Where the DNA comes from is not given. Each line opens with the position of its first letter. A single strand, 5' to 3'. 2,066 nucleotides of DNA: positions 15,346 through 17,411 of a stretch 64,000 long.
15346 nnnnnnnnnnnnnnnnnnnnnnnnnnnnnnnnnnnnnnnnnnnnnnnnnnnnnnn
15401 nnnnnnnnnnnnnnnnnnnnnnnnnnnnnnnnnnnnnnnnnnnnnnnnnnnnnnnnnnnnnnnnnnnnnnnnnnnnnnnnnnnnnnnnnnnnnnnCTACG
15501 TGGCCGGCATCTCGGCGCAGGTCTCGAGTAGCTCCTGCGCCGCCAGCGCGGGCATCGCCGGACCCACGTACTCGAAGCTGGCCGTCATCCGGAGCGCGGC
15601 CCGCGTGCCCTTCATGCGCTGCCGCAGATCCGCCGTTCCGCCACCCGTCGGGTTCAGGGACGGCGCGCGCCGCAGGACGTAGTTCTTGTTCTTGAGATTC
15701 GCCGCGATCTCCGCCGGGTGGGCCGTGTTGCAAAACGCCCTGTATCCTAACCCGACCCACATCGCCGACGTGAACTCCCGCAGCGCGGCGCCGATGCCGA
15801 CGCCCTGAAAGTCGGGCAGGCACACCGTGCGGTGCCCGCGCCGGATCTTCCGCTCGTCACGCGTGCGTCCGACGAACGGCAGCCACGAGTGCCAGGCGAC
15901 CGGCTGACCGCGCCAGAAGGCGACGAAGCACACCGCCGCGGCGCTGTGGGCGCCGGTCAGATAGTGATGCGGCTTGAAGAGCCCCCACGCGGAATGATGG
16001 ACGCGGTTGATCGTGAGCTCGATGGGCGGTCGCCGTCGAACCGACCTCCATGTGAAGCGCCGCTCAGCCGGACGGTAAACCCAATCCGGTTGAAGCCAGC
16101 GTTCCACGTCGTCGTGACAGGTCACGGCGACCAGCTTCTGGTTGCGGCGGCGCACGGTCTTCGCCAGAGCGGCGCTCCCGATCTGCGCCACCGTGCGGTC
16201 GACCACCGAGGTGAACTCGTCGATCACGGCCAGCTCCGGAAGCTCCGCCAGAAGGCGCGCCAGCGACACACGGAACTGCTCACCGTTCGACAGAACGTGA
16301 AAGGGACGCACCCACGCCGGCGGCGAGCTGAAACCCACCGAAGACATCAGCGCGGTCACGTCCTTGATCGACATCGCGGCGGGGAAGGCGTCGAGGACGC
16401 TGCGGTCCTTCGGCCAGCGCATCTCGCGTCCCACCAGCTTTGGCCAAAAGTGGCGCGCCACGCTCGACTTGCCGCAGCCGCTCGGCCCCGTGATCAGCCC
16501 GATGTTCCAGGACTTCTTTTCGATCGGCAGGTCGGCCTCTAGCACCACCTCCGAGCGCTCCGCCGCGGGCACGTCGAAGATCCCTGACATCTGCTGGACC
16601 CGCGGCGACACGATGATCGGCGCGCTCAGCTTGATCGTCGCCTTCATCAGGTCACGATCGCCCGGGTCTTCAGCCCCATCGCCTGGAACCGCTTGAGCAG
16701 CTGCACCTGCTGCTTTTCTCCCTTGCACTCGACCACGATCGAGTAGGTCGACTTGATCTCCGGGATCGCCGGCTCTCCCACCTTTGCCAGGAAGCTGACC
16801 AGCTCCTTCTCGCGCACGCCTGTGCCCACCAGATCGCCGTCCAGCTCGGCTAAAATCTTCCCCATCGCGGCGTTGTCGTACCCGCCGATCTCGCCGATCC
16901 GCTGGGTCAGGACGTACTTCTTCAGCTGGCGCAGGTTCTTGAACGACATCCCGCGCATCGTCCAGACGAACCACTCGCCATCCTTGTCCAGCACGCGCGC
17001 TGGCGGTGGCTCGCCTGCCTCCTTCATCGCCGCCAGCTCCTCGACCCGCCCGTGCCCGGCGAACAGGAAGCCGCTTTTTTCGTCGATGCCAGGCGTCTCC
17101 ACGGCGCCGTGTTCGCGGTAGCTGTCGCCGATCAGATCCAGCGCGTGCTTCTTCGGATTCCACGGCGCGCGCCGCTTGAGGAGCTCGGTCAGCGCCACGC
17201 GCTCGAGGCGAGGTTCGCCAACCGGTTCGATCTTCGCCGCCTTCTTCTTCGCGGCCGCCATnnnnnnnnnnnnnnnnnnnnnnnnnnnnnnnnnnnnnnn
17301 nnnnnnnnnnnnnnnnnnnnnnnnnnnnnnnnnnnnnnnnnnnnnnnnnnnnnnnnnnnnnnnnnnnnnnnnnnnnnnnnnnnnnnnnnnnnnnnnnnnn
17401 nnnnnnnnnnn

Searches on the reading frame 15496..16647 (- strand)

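Call 18: search_protein_families(library=phrogs, proteins=[window:15496-16647:-], max_evalue=0.001)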
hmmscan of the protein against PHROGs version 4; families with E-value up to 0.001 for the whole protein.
window:15496-16647:- (383 aa): 4 families
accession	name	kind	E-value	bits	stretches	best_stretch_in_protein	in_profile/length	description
phrog_11143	-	unknown function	5.4e-101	339.1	1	5-364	3-352/357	-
phrog_293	-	moron, auxiliary metabolic gene and host takeover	7.5e-20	71.5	1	90-183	243-333/1058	ABC transporter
phrog_2392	-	moron, auxiliary metabolic gene and host takeover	9.9e-05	21.8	0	119-155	618-654/726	ABC transporter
phrog_7693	-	other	0.00022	22.3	1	275-361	2-86/89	acetyltransferase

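Call 19: search_protein_families(library=pfam, proteins=[window:15496-16647:-], max_evalue=0.01)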
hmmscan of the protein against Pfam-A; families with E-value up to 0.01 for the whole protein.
window:15496-16647:- (383 aa): 4 families
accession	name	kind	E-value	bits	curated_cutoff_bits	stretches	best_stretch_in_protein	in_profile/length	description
PF00005.33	ABC_tran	-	7.3e-08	33.5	25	1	97-146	85-136/137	ABC transporter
PF13401.12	AAA_22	-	0.00082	20.1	27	1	48-171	6-114/130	AAA domain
PF13191.12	AAA_16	-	0.0017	19.3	32.6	1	48-85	25-62/167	AAA ATPase domain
PF03215.21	Rad17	-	0.0032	17.9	23.8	1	42-67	40-65/186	Rad17 P-loop domain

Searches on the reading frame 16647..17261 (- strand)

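Call 18: search_protein_families(library=phrogs, proteins=[window:16647-17261:-], max_evalue=0.001)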
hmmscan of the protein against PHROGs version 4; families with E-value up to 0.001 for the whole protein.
window:16647-17261:- (204 aa): 3 families
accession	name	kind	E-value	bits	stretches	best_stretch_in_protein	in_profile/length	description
phrog_498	-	other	2e-10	40.9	1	5-165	21-171/633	DNA methyltransferase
phrog_620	-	DNA, RNA and nucleotide metabolism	2.3e-10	41.9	1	31-167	19-144/217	ParB-like partition protein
phrog_723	-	DNA, RNA and nucleotide metabolism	0.00062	20.6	0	18-161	12-144/223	ParB-like partition protein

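Call 19: search_protein_families(library=pfam, proteins=[window:16647-17261:-], max_evalue=0.01)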
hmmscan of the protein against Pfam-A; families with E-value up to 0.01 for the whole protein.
window:16647-17261:- (204 aa): 0 families
